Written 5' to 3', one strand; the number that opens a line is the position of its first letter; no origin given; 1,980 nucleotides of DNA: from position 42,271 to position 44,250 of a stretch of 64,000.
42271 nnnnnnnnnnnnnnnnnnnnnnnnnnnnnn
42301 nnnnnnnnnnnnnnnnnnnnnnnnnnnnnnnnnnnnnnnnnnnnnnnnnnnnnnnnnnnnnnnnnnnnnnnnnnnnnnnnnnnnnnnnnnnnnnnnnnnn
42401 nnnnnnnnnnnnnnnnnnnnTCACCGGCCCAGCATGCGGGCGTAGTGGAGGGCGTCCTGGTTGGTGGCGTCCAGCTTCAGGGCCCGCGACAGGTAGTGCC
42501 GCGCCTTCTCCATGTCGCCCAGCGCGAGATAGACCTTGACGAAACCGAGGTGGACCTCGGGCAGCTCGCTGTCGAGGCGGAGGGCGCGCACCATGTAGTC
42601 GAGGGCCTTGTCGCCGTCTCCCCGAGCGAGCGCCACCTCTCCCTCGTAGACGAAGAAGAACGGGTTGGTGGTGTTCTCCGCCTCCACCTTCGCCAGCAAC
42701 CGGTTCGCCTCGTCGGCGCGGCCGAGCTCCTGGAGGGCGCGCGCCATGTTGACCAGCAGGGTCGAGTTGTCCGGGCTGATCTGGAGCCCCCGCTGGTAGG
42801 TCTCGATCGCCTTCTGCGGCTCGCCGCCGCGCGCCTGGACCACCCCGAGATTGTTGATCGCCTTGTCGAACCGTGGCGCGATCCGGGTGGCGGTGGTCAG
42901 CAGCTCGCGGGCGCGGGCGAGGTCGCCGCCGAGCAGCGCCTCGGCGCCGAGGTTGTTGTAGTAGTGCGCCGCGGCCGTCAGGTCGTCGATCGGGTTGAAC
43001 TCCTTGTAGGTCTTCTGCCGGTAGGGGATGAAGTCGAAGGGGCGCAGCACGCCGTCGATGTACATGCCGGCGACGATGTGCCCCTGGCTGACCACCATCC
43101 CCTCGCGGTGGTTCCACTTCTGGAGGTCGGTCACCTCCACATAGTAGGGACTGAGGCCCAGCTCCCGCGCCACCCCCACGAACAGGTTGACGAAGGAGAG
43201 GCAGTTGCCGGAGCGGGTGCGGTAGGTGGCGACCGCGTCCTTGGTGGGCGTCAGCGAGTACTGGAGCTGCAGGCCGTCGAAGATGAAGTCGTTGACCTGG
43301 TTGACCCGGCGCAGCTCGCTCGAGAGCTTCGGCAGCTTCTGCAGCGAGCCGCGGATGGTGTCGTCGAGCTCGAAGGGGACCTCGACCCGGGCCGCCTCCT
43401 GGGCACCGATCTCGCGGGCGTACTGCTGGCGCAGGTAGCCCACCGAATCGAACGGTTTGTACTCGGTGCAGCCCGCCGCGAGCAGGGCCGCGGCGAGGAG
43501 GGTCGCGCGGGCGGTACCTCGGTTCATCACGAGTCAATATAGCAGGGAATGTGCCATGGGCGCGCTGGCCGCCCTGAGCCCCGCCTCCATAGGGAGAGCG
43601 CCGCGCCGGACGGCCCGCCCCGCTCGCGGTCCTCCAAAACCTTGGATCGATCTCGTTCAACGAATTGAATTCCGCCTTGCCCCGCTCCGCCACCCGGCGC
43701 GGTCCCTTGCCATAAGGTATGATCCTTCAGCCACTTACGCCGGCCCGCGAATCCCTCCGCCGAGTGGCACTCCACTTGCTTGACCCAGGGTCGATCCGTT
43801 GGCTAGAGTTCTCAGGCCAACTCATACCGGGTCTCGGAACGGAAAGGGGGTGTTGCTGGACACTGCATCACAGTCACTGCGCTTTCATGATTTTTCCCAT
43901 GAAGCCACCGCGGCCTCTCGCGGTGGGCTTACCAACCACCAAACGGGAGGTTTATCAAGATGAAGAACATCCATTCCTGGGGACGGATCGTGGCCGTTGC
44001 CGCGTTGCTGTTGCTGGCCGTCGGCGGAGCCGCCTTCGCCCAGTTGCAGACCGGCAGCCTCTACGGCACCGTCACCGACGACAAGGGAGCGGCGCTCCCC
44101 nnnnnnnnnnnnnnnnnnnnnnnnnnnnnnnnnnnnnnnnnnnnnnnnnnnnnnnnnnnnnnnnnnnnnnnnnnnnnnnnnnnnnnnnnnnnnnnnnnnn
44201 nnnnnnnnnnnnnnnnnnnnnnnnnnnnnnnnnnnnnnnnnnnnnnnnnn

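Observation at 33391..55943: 22-kb bidirectional island encoding only envelope or secreted proteins rich in TPR, VWA and carboxypeptidase-regulatory-like modules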

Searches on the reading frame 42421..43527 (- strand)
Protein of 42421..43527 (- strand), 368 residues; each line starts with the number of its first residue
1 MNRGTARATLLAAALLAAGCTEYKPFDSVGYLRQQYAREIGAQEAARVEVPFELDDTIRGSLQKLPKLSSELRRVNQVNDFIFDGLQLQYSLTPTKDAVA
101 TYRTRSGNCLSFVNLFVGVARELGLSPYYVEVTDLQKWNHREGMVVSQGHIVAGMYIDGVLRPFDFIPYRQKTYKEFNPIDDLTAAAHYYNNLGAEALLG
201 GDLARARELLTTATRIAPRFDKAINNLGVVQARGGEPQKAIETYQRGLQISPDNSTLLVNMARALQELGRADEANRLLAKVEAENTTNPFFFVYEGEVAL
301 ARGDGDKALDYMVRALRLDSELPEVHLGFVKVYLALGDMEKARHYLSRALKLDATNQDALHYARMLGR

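Call 7: search_protein_families(library=pfam, proteins=[window:42421-43527:-], max_evalue=0.01)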
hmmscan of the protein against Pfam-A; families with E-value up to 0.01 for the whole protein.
window:42421-43527:- (368 aa): 25 families
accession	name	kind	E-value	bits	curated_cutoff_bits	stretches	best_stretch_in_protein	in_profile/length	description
PF07719.23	TPR_2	-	1.3e-22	78.4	27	2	223-254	3-34/34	Tetratricopeptide repeat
PF14559.12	TPR_19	-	1.2e-19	70.9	25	3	235-287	5-57/68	Tetratricopeptide repeat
PF00515.34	TPR_1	-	1.1e-17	63.4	27.8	2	222-254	2-34/34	Tetratricopeptide repeat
PF13181.12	TPR_8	-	2.4e-15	55.7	25.7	1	331-356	9-34/34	Tetratricopeptide repeat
PF13414.12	TPR_11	-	9.4e-14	51.3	26.8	1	235-269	8-42/42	TPR repeat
PF13424.12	TPR_12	-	1.1e-13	51.6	30.1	2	224-281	6-71/77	Tetratricopeptide repeat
PF13432.12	TPR_16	-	4.1e-12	46.7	32.7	2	200-254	10-64/65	Tetratricopeptide repeat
PF13429.12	TPR_15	-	2.2e-11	44.2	26.2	1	167-351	97-276/280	Tetratricopeptide repeat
PF13428.12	TPR_14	-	5.5e-11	42.5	23.5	2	323-361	1-39/44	Tetratricopeptide repeat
PF23914.1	TPR_CcmH_CycH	-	9.2e-11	42.3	42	2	296-361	57-125/158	Cytochrome c-type biogenesis protein H TPR domain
PF13431.12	TPR_17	-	2e-10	40.5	24.4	1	244-274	2-32/34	Tetratricopeptide repeat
PF13176.12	TPR_7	-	1.4e-08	34.6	27.9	0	223-254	1-32/36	Tetratricopeptide repeat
PF01841.26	Transglut_core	-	1.2e-07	32.4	23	1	69-158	12-99/108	Transglutaminase-like superfamily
PF13174.12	TPR_6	-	1.9e-06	28.6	26.3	0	258-281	3-26/33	Tetratricopeptide repeat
PF17874.7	TPR_MalT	-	3.5e-06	27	45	1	180-318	33-190/336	MalT-like TPR region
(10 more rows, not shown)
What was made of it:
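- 42421..43527 (-): G5, a transglutaminase-fold/TPR lipoprotein with an intact Cys109-His150-Asp165 triad. Transglut_core E 1.2e-7, 32.4 bits against a cut-off of 23 (call 7).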

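Call 8: search_protein_families(library=ncbifam, proteins=[window:42421-43527:-], max_evalue=0.01)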
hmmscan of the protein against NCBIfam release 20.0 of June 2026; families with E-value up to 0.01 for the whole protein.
window:42421-43527:- (368 aa): 28 families (the best 25 are shown)
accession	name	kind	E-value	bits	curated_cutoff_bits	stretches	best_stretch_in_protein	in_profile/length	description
TIGR02917.1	PEP_TPR_lipo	equivalog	9.5e-18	63.5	312.2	2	186-288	464-566/899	XrtA/PEP-CTERM system TPR-repeat protein PrsT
TIGR02521.1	type_IV_pilW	equivalog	3.1e-16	59.6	154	1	182-360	26-206/234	type IV pilus biogenesis/stability protein PilW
NF040959.1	MamA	equivalog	2e-14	53.5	200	1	185-353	35-203/204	magnetosome protein MamA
NF002725.1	PRK02603.1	equivalog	8.4e-11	42.2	143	1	179-275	27-126/173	photosystem I assembly protein Ycf3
NF052415.1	T3SS_chap_SctY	equivalog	9.7e-11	42.1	70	2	203-279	22-101/106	type III secretion apparatus assembly chaperone SctY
TIGR02552.1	LcrH_SycD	equivalog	1.3e-10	41.1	104.8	2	201-283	32-114/136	SycD/LcrH family type III secretion system chaperone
NF008757.0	PRK11788.1-5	equivalog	1.2e-09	37.8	363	1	173-322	166-315/388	lipopolysaccharide assembly protein LapB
NF008755.0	PRK11788.1-3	equivalog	9.3e-09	35.1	430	1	185-288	178-282/388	lipopolysaccharide assembly protein LapB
NF008520.0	PRK11447.1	equivalog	9.3e-08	30.3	858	1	258-356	576-670/1157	cellulose synthase complex outer membrane protein BcsC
NF033920.0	C39_PA2778_fam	equivalog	2.2e-07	30.6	150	0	258-352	159-253/255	PA2778 family cysteine peptidase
NF033762.1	social_mot_Tgl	equivalog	4.9e-07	29.3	225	1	187-345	31-192/252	social motility TPR repeat lipoprotein Tgl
NF033758.1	gliding_GltE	equivalog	5.1e-07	29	225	1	174-352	75-251/411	adventurous gliding motility TPR repeat lipoprotein GltE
NF052400.1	M48_BAM_BepA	equivalog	1.5e-06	27.3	570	1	235-351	285-403/483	beta-barrel assembly-enhancing protease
TIGR03939.1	PGA_TPR_OMP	equivalog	4.1e-06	25.3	366.65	1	238-342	103-207/800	poly-beta-1,6 N-acetyl-D-glucosamine export porin PgaA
NF047558.1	TPR_END_plus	domain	7.5e-06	25.8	32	0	332-357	8-33/56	TPR end-of-group domain-containing protein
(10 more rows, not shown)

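Call 13: find_homologous_proteins(query=window:42421-43527:-, max_evalue=1e-10)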
Query window:42421-43527:- (368 aa): 877 proteins with E <= 1e-10 among 8000 candidates; the best 120 are listed.
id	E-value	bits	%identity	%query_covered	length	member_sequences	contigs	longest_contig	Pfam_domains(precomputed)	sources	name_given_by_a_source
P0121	5.6e-241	817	100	100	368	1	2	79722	PF13431.13,PF23914.2,PF25062.2,PF13414.13,PF13176.13,PF13428.13,PF14559.13,PF13371.13,PF17874.8,PF00515.35,PF13424.13,PF21033.5,PF13432.13,PF13429.13,PF13181.13,PF07719.24,PF13174.13,PF01841.26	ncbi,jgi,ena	ncbi:MAG TPA: tetratricopeptide repeat protein [Thermoanaerobaculia bacterium]|jgi:tetratricopeptide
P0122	6.7e-211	718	88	100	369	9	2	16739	PF13431.13,PF23914.2,PF13414.13,PF13176.13,PF13428.13,PF14559.13,PF13371.13,PF17874.8,PF00515.35,PF13424.13,PF21033.5,PF13432.13,PF13429.13,PF13181.13,PF07719.24,PF01841.26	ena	-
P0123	7.9e-210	714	87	100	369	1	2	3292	PF13431.13,PF23914.2,PF13414.13,PF13176.13,PF13428.13,PF14559.13,PF13371.13,PF17874.8,PF00515.35,PF13424.13,PF21033.5,PF13432.13,PF13429.13,PF13181.13,PF07719.24,PF01841.26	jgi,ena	-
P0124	9.1e-209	711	85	100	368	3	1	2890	PF13431.13,PF23914.2,PF25062.2,PF13414.13,PF13176.13,PF13428.13,PF07721.21,PF14559.13,PF13371.13,PF17874.8,PF00515.35,PF13424.13,PF21033.5,PF13432.13,PF13429.13,PF13181.13,PF07719.24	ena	-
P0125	2.4e-207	706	85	100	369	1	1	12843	PF13431.13,PF23914.2,PF25062.2,PF13414.13,PF13176.13,PF13428.13,PF13374.13,PF07721.21,PF14559.13,PF13371.13,PF17874.8,PF00515.35,PF13424.13,PF21033.5,PF13432.13,PF13429.13,PF13181.13,PF07719.24,PF01841.26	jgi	jgi:tetratricopeptide (TPR) repeat protein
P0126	6.4e-206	701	84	99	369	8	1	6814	PF13431.13,PF23914.2,PF13414.13,PF13176.13,PF13428.13,PF07721.21,PF14559.13,PF13371.13,PF17874.8,PF00515.35,PF12895.14,PF13424.13,PF21033.5,PF13432.13,PF13429.13,PF13181.13,PF07719.24,PF01841.26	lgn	-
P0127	3.2e-205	699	86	95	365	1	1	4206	PF13431.13,PF23914.2,PF25062.2,PF13414.13,PF13176.13,PF13428.13,PF07721.21,PF14559.13,PF13371.13,PF17874.8,PF00515.35,PF13424.13,PF21033.5,PF13432.13,PF13429.13,PF13181.13,PF07719.24,PF13174.13,PF01841.26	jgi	jgi:tetratricopeptide (TPR) repeat protein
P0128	4.3e-204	695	84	100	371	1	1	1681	PF13431.13,PF23914.2,PF13414.13,PF13176.13,PF13428.13,PF13374.13,PF07721.21,PF14559.13,PF13371.13,PF17874.8,PF00515.35,PF13424.13,PF21033.5,PF13432.13,PF13429.13,PF13181.13,PF07719.24,PF01841.26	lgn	-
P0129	1.2e-203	694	83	100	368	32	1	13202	PF13431.13,PF23914.2,PF25062.2,PF13414.13,PF13176.13,PF13428.13,PF07721.21,PF14559.13,PF13371.13,PF17874.8,PF00515.35,PF13424.13,PF21033.5,PF13432.13,PF13429.13,PF13181.13,PF07719.24,PF13174.13,PF01841.26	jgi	jgi:tetratricopeptide (TPR) repeat protein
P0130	2.6e-203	693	85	100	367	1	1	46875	PF13431.13,PF23914.2,PF25062.2,PF13414.13,PF13176.13,PF13428.13,PF13374.13,PF14559.13,PF13371.13,PF17874.8,PF00515.35,PF13424.13,PF21033.5,PF13432.13,PF13429.13,PF13181.13,PF07719.24,PF01841.26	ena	-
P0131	3.0e-203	693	83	100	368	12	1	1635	PF13431.13,PF23914.2,PF25062.2,PF13414.13,PF13176.13,PF13428.13,PF13374.13,PF07721.21,PF14559.13,PF13371.13,PF17874.8,PF00515.35,PF13424.13,PF21033.5,PF13432.13,PF13429.13,PF13181.13,PF07719.24,PF01841.26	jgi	jgi:tetratricopeptide (TPR) repeat protein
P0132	5.5e-203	692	82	100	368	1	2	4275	PF13431.13,PF23914.2,PF25062.2,PF13414.13,PF13176.13,PF13428.13,PF13374.13,PF07721.21,PF14559.13,PF13371.13,PF17874.8,PF00515.35,PF13424.13,PF21033.5,PF13432.13,PF13429.13,PF13181.13,PF07719.24,PF01841.26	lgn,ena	-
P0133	1.2e-202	691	83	100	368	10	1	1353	PF13431.13,PF23914.2,PF25062.2,PF13414.13,PF13176.13,PF12569.15,PF13428.13,PF07721.21,PF14559.13,PF13371.13,PF17874.8,PF00515.35,PF13424.13,PF21033.5,PF13432.13,PF13429.13,PF13181.13,PF07719.24,PF13174.13,PF01841.26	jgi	jgi:tetratricopeptide (TPR) repeat protein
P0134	1.6e-202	690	85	95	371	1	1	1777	PF13431.13,PF23914.2,PF13414.13,PF13176.13,PF13428.13,PF13374.13,PF07721.21,PF14559.13,PF13371.13,PF00515.35,PF13424.13,PF21033.5,PF13432.13,PF13429.13,PF13181.13,PF07719.24,PF01841.26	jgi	jgi:Flp pilus assembly protein TadD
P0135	2.1e-202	690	83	100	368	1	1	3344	PF13431.13,PF23914.2,PF25062.2,PF13414.13,PF13176.13,PF13428.13,PF13374.13,PF07721.21,PF14559.13,PF13371.13,PF17874.8,PF00515.35,PF13424.13,PF21033.5,PF13432.13,PF13429.13,PF13181.13,PF07719.24,PF01841.26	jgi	-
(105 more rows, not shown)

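Call 16: find_related_loci(query=A2, collection=genome_contigs, flank=10000)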
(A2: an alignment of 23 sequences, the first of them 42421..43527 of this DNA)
Query A2 (368 aa) in genome_contigs; peptide patterns used: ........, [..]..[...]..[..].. (x = any residue, [..] = any of these).
260 stretches matched a pattern; 220 encode a relative of the query (tblastn E <= 1e-3); the best 80 are kept; 80 distinct loci.
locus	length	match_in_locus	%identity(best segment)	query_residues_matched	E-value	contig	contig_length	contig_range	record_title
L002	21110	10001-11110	87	1-366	0e+0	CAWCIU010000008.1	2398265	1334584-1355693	MAG: uncultured Acidobacteriota bacterium isolate MFD04580.bin.1.152 genome assembly, contig: contig_3330, whole genome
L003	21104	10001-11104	81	1-368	0e+0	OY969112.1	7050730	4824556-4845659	MAG: uncultured Acidobacteriota bacterium isolate MFD04212.bin.1.16 genome assembly, chromosome: 1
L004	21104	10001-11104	81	1-368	0e+0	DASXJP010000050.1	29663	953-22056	MAG TPA_asm: Thermoanaerobaculia bacterium isolate SMAG_U5251 k141_3618893, whole genome shotgun sequence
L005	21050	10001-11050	84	19-368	0e+0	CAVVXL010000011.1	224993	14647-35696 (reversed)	MAG: uncultured Acidobacteriota bacterium isolate MFD04580.bin.1.42 genome assembly, contig: contig_22556, whole genome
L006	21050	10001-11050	83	19-368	0e+0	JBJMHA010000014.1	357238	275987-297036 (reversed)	MAG: Thermoanaerobaculia bacterium isolate H1_16_all_fractions_metab_conc_6_69_19 k255_884431, whole genome shotgun sequ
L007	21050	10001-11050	82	19-368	0e+0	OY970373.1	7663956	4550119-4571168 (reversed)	MAG: uncultured Acidobacteriota bacterium isolate MFD09368.bin.c.1 genome assembly, chromosome: 1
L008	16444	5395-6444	82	19-368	0e+0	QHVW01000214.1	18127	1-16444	MAG: Acidobacteria bacterium isolate gp7 AA5 14_0903_05_20cm_scaffold_1499_curated, whole genome shotgun sequence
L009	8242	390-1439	81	19-368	0e+0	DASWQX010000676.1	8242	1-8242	MAG TPA_asm: Thermoanaerobaculia bacterium isolate SMAG_U3506 k141_1200628, whole genome shotgun sequence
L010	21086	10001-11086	80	7-368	0e+0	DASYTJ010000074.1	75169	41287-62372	MAG TPA_asm: Thermoanaerobaculia bacterium isolate SMAG_U4564 k141_2055677, whole genome shotgun sequence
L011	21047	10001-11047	83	19-367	0e+0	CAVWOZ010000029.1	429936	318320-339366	MAG: uncultured Acidobacteriota bacterium isolate MFD09368.bin.3.159 genome assembly, contig: contig_36549, whole genome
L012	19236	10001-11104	78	1-368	0e+0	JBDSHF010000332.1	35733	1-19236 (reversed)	MAG: Thermoanaerobaculia bacterium isolate cluster1_bin.27 k127_5283190, whole genome shotgun sequence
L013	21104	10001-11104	80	1-368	0e+0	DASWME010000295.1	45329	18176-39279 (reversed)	MAG TPA_asm: Thermoanaerobaculia bacterium isolate SMAG_U3379 k141_383376, whole genome shotgun sequence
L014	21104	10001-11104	79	1-368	0e+0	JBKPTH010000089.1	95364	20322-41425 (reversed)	MAG: Acidobacteriota bacterium isolate GS_EKS_MAG_00001 GS_EKS_000003486747, whole genome shotgun sequence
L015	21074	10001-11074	79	11-368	0e+0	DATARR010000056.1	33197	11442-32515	MAG TPA_asm: Thermoanaerobaculia bacterium isolate SMAG_U5499 k141_2027070, whole genome shotgun sequence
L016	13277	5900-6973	79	11-368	0e+0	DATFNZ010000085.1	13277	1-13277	MAG TPA_asm: Thermoanaerobaculia bacterium isolate SMAG_U9264 k141_294831, whole genome shotgun sequence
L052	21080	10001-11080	61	10-368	2e-152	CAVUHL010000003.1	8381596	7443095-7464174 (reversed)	MAG: uncultured Holophagales bacterium isolate MFD01916.bin.1.17 genome assembly, contig: contig_1998, whole genome shot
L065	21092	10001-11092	61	5-367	6e-144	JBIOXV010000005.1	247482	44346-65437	MAG: Thermoanaerobaculia bacterium isolate MAG047 k127_121451, whole genome shotgun sequence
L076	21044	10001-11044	61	20-366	1e-139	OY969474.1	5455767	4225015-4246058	MAG: uncultured Acidobacteriota bacterium isolate MFD05747.bin.1.131 genome assembly, chromosome: 1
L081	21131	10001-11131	58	2-367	1e-137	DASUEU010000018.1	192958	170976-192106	MAG TPA_asm: Thermoanaerobaculia bacterium isolate SMAG_U1361 k141_712426, whole genome shotgun sequence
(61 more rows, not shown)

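Call 67: search_solved_structures(query=A2, max_evalue=0.01, show_alignments=0)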
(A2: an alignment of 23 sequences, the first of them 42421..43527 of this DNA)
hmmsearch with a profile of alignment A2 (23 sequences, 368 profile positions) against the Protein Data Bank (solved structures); distinct sequences matched with E-value up to 0.01: 205 (the best 60 are shown).
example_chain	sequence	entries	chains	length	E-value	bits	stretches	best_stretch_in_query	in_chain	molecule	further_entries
9qhb_A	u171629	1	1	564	1.3e-71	244.6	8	189-269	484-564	Engineered tetratricopeptide repeat protein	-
8bu0_A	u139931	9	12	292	1.5e-39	139.2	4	188-274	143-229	Consensus tetratricopeptide repeat protein | Crystal structure of an 8-repeat consensus TPR superhelix with Zinc. | Monomer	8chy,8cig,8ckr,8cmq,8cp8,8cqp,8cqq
9qhc_A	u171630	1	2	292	8.5e-38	133.4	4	188-274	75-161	Engineered tetratricopeptide repeat protein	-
7yeh_B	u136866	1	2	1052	2.4e-34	122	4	190-274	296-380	UDP-N-acetylglucosamine--peptide N-acetylglucosaminyltransferase 110 kDa subunit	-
7yea_A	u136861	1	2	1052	2.4e-34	122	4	190-274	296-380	UDP-N-acetylglucosamine--peptide N-acetylglucosaminyltransferase 110 kDa subunit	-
7ntf_A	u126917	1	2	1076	2.8e-34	121.8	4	190-274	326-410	Isoform 1 of UDP-N-acetylglucosamine--peptide N-acetylglucosaminyltransferase 110 kDa subu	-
7obi_A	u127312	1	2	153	1.4e-30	109.6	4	200-267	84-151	CTPR-rv4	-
1w3b_A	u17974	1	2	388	1.1e-28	103.4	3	190-274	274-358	UDP-N-ACETYLGLUCOSAMINE--PEPTIDE N-ACETYLGLUCOSAMINYLTRANSFERASE 110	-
6eou_A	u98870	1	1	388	1.8e-28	102.7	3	190-274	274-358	UDP-N-acetylglucosamine--peptide N-acetylglucosaminyltransferase 110 kDa subunit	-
7y4i_A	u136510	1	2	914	5.5e-26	94.5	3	189-255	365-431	Probable UDP-N-acetylglucosamine--peptide N-acetylglucosaminyltransferase SPINDLY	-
8dtf_A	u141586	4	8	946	6.8e-26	94.2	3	189-255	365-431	Probable UDP-N-acetylglucosamine--peptide N-acetylglucosaminyltransferase SPINDLY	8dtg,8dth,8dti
9gzg_A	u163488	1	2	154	2e-25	92.7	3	190-269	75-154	Engineered CTPR protein with glutamic acids for conductivity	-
1na0_A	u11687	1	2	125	2e-21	79.5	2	187-269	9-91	designed protein CTPR3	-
2wqh_A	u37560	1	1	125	3.2e-19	72.3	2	187-269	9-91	CTPR3Y3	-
8ch0_A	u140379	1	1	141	4e-19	72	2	187-265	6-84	Consensus tetratricopeptide repeat protein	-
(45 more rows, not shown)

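Call 81: search_protein_families(library=pfam, proteins=[L052:11080-12522:+, L065:11287-12678:+, L065:12692-14281:-, L065:15989-17365:-, L081:1250-2923:+, L076:1140-3119:-, L065:1803-3149:-], max_evalue=0.00001)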
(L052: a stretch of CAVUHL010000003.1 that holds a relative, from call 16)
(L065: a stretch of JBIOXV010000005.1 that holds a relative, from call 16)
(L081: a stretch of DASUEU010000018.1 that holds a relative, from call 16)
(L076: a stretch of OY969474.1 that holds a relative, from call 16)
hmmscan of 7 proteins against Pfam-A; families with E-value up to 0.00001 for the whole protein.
L052:11080-12522:+ (480 aa): 1 family
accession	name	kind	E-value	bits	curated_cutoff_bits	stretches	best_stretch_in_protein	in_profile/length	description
PF11376.13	DUF3179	-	5.2e-64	216.9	27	1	168-471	2-292/292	Protein of unknown function (DUF3179)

L065:11287-12678:+ (463 aa): 1 family
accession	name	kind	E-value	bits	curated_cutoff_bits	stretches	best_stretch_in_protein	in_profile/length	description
PF11376.13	DUF3179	-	1.9e-74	251.2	27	1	158-455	1-292/292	Protein of unknown function (DUF3179)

L065:12692-14281:- (529 aa): 1 family
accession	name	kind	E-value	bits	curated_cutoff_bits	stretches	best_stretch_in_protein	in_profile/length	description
PF00144.29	Beta-lactamase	-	1.2e-62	212.4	27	1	200-519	5-321/329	Beta-lactamase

L065:15989-17365:- (458 aa): 0 families

L081:1250-2923:+ (557 aa): 2 families
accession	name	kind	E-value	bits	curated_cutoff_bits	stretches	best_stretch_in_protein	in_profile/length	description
PF02872.23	5_nucleotid_C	-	5.7e-13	49.7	23.6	1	351-500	15-156/158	5'-nucleotidase, C-terminal domain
PF00149.33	Metallophos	-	1.9e-09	38.7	21.5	1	37-255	2-190/191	Calcineurin-like phosphoesterase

L076:1140-3119:- (659 aa): 3 families
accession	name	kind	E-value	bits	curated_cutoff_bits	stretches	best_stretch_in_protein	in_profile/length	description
PF13517.12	FG-GAP_3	-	2.5e-43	146.9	26.9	4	128-191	1-61/61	FG-GAP-like repeat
PF07593.17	UnbV_ASPIC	-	2.8e-18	66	23.4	1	581-649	1-67/68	ASPIC and UnbV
PF01839.29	FG-GAP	-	1.7e-08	34.6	22.1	0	433-456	2-25/37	FG-GAP repeat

L065:1803-3149:- (448 aa): 2 families
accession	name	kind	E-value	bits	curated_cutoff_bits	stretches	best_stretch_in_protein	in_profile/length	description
PF01435.24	Peptidase_M48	-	4.5e-26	92.3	20.3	1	238-437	3-180/186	Peptidase family M48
PF16491.10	Peptidase_M48_N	-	7.4e-25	88.3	27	1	72-233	17-179/179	CAAX prenyl protease N-terminal, five membrane helices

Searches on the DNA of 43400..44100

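Call 35: search_rna_families(source=window, start=43400, end=44100, threshold=evalue, max_evalue=1)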
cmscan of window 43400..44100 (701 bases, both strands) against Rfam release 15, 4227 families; matches with E-value up to 1: 0.
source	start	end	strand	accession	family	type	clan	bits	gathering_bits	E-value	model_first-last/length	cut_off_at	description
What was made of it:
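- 43810..43959 (+): Long 5' leader of G6 with conserved blocks: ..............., a GC hairpin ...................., and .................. before the ATG. No Rfam match (call 35).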
